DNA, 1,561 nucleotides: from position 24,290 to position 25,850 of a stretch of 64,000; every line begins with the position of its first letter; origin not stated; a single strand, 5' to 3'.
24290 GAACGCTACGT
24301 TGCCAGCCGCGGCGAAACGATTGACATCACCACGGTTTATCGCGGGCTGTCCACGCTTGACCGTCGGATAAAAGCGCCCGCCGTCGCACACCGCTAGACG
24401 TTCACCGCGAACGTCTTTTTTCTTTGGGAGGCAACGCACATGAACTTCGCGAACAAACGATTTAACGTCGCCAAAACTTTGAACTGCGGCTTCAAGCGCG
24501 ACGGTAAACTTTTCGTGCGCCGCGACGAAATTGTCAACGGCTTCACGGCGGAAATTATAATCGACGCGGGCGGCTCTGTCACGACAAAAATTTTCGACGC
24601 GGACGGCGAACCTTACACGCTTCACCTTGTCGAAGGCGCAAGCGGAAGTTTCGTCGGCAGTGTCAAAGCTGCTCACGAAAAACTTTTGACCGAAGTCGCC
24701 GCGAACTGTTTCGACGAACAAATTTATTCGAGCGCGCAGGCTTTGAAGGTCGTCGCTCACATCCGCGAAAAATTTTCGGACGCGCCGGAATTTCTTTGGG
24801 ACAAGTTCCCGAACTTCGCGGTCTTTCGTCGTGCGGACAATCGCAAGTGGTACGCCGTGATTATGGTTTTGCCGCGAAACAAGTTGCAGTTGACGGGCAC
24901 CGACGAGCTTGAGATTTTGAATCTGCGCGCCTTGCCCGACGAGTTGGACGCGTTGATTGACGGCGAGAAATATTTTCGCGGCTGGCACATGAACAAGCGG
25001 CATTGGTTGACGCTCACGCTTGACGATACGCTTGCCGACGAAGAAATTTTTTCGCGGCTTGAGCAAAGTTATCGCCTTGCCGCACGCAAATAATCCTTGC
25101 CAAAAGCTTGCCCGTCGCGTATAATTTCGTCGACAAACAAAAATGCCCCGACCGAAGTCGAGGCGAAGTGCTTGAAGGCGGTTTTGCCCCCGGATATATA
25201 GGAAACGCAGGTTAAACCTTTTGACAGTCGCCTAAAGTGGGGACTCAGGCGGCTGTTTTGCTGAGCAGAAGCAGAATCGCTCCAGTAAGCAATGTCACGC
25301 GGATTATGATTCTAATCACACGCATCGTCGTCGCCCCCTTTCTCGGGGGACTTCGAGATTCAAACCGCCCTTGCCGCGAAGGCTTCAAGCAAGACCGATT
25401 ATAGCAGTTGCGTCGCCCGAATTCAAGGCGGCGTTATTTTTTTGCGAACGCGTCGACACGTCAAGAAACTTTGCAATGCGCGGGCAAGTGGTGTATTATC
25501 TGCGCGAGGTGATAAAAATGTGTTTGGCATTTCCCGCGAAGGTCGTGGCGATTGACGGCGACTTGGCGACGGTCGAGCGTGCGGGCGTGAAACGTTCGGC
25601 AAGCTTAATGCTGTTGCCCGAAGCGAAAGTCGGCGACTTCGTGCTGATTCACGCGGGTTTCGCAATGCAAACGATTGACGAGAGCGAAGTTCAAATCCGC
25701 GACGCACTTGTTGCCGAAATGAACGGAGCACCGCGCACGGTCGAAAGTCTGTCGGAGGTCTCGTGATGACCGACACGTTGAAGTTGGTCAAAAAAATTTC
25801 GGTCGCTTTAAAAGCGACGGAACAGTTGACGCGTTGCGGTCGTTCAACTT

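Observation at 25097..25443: Convergent-promoter locus with a 26-aa hydrophobic peptide: candidate type I toxin-antitoxin between yjbR and hypC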

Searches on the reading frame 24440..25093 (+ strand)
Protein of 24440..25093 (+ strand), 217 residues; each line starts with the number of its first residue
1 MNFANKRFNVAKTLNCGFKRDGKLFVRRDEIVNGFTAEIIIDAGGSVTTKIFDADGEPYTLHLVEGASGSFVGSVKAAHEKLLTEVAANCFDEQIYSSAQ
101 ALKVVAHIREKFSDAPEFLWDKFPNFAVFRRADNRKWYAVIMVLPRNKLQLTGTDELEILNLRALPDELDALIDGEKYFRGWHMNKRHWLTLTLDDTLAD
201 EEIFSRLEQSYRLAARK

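Call 8: find_related_loci(query=window:24440-25090:+, collection=genome_contigs, flank=4000)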
Query window:24440-25090:+ (217 aa) in genome_contigs; peptide patterns used: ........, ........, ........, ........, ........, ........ (x = any residue, [..] = any of these).
599 stretches matched a pattern (row limit reached: there are more); 463 encode a relative of the query (tblastn E <= 1e-3); the best 80 are kept; 80 distinct loci.
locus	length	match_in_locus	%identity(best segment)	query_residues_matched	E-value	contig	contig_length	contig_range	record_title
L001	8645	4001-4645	74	3-217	3e-109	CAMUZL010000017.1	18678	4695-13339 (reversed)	MAG TPA_asm: uncultured Selenomonadales bacterium isolate SRR8387720_bin.10_metaWRAP_v1.3_MAG genome assembly, contig: E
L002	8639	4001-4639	70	5-217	4e-101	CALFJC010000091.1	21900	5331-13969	MAG TPA_asm: uncultured Selenomonadales bacterium isolate ERR1278105_bin.146_CONCOCT_v1.1_MAG genome assembly, contig: E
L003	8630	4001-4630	67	8-217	1e-96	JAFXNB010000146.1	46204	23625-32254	MAG: Selenomonadaceae bacterium isolate RGIG6564 Sheep_Reticulum-5__c678016, whole genome shotgun sequence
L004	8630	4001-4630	65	8-217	3e-94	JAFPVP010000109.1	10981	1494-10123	MAG: Selenomonadaceae bacterium isolate RGIG1515 Goat_Abomasum-3__c321048, whole genome shotgun sequence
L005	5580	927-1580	62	1-217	1e-91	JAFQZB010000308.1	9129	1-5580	MAG: Selenomonadaceae bacterium isolate RGIG2281 Goat_Duodenum-5__c417245, whole genome shotgun sequence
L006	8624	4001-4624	65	8-215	2e-91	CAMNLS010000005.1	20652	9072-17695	MAG: uncultured Selenomonadales bacterium isolate SRR1206671_bin.52_metaWRAP_v1.3_MAG genome assembly, contig: NODE.4872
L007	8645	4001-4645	63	1-215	7e-89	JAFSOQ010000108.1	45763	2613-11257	MAG: Selenomonadaceae bacterium isolate RGIG3333 Goat_Reticulum-6__c402653, whole genome shotgun sequence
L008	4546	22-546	47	44-217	4e-53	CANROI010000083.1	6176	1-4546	MAG: uncultured Clostridia bacterium isolate Lapin-020__bin45 genome assembly, contig: Lapin-020__NODE_19467_length_6176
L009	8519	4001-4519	45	46-217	3e-49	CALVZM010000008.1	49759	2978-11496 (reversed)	MAG: uncultured Clostridia bacterium isolate E41__bin148 genome assembly, contig: E41__k127_5086218, whole genome shotgu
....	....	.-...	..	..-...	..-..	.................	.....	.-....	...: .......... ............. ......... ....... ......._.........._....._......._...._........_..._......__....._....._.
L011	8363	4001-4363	41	96-215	3e-31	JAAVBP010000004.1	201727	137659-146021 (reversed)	MAG: bacterium isolate Mgla_MAG_35-bin_11 c_000000034478, whole genome shotgun sequence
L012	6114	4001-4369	41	96-217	5e-30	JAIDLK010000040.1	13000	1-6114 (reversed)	MAG: Alphaproteobacteria bacterium isolate SC0338_S5_7 SC0338_S5_7_contig_40, whole genome shotgun sequence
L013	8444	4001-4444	38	78-217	8e-28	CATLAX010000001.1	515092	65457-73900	MAG TPA_asm: uncultured Alphaproteobacteria bacterium isolate MGG05853_1680015463 genome assembly, contig: ERR3199562_4,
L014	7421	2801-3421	31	20-213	2e-27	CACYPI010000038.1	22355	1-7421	MAG: uncultured Aeromonadales bacterium isolate RUG12150 genome assembly, contig: RUG12150_asm_38, whole genome shotgun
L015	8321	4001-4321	40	104-211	5e-22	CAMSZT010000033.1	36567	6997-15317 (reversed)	MAG TPA_asm: uncultured Lachnotalea sp. isolate SRR12358629_bin.63_metawrap_v1.3_MAG genome assembly, contig: NODE.1043_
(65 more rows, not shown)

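Call 14: find_encoding_contigs(protein=window:24440-25093:+, flank=3000, max_places=10)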
Protein window:24440-25093:+ (217 aa): no gene with exactly this product is on record in the collection.

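Call 17: search_protein_families(library=pfam, proteins=[window:24440-25090:+], max_evalue=10)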
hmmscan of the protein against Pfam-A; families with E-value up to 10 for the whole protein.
window:24440-25090:+ (217 aa): 1 family
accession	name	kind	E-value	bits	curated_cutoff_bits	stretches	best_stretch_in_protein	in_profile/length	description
PF04237.18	YjbR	-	3.3e-16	60.1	30.1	1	116-213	8-88/88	YjbR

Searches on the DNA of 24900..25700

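Call 4: search_rna_families(source=window, start=24900, end=25700, threshold=evalue, max_evalue=10, show_alignments=4)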
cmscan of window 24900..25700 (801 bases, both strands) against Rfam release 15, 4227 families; matches with E-value up to 10: 7.
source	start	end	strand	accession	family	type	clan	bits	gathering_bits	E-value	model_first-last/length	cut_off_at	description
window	25032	25119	-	RF00749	mir-208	Gene; miRNA;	-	18.1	56.4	0.38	1-77/77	no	mir-208 microRNA precursor family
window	24926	24949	-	RF01082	SBWMV1_UPD-PKh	Cis-reg;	-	16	32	5.2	1-25/25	no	Pseudoknot of upstream pseudoknot domain (UPD) of the 3'UTR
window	24968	25085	-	RF01621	ceN126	Gene; snRNA; snoRNA; HACA-box;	-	15.4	80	7.5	1-131/131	no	Caenorhabditis snoRNA ceN126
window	25137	25214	-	RF02837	anti-hemB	Gene; sRNA;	-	14.6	49.5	1.4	1-81/81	no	Burkholderia RNA 7 (anti-hemB)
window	25573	25642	+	RF01056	Magnesium-II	Cis-reg; riboswitch;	-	14.3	40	5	1-115/115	no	Magnesium riboswitch aptamer (Magnesium responsive RNA element)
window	25360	25438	+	RF02552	RcsR1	Gene; sRNA;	-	14.1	60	5.5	1-96/96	no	RcsR1 sRNA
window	25145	25164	-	RF02225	sX6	Gene; sRNA;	-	9.9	40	4.6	298-317/342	no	Proteobacterial sRNA sX6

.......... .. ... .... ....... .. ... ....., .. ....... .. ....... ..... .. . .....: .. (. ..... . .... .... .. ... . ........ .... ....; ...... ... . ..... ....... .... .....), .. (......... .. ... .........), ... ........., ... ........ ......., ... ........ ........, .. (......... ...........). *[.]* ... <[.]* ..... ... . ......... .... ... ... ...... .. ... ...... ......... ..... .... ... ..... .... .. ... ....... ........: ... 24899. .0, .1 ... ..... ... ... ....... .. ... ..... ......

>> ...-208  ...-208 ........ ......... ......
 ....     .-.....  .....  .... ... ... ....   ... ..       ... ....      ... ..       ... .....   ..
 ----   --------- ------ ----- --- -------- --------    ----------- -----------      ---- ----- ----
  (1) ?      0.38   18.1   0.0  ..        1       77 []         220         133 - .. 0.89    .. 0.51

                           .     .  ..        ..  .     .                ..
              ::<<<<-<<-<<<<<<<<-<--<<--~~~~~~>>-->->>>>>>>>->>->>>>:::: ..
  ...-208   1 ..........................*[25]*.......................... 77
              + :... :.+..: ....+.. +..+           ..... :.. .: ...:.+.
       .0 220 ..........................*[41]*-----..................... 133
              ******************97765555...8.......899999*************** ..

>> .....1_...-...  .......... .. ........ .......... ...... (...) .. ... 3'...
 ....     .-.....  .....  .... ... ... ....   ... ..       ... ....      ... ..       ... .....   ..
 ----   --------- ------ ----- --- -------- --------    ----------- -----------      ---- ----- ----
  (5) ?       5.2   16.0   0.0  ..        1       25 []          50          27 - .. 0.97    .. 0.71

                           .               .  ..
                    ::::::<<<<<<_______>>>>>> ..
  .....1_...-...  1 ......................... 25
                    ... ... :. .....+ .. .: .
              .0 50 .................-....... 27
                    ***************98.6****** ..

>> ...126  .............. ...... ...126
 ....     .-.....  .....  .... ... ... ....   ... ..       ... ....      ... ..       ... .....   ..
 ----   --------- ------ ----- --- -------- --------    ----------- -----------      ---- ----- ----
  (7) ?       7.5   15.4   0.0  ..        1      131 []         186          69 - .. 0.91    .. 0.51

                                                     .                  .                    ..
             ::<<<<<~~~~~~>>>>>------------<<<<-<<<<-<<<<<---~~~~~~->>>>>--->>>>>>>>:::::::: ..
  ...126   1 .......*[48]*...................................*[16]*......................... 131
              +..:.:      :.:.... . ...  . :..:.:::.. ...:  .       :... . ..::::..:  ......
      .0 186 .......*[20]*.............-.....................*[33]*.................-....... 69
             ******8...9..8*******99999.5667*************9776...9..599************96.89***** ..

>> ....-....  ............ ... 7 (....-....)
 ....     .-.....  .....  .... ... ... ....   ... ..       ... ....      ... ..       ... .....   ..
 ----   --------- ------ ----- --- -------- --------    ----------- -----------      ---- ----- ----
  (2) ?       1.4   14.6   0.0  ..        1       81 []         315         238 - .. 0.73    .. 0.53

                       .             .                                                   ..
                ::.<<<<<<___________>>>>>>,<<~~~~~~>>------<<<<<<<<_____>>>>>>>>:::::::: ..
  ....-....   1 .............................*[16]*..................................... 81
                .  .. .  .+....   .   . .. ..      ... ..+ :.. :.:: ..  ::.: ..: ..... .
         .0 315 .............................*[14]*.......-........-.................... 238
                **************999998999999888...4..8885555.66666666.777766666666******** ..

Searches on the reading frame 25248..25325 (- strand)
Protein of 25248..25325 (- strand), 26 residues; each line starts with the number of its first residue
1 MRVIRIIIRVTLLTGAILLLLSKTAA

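Call 17: search_protein_families(library=pfam, proteins=[window:25248-25325:-], max_evalue=10)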
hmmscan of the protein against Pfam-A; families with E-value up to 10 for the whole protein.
seq(26 aa): 0 families

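Call 18: search_protein_families(library=ncbifam, proteins=[window:25248-25325:-], max_evalue=10)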
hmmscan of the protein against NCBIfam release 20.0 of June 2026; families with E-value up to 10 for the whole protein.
seq(26 aa): 0 families

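Call 19: search_protein_families(library=padloc, proteins=[window:25248-25325:-], max_evalue=10)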
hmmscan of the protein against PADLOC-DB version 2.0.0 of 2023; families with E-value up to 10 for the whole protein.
seq(26 aa): 0 families

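Call 32: find_related_loci(query=A2, collection=viral_contigs, flank=3000)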
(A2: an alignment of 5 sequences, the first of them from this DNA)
Query A2 (26 aa) in viral_contigs; peptide patterns used: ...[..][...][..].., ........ (x = any residue, [..] = any of these).
70 stretches matched a pattern, but none encodes a relative of the query by tblastn (E <= 1e-3).
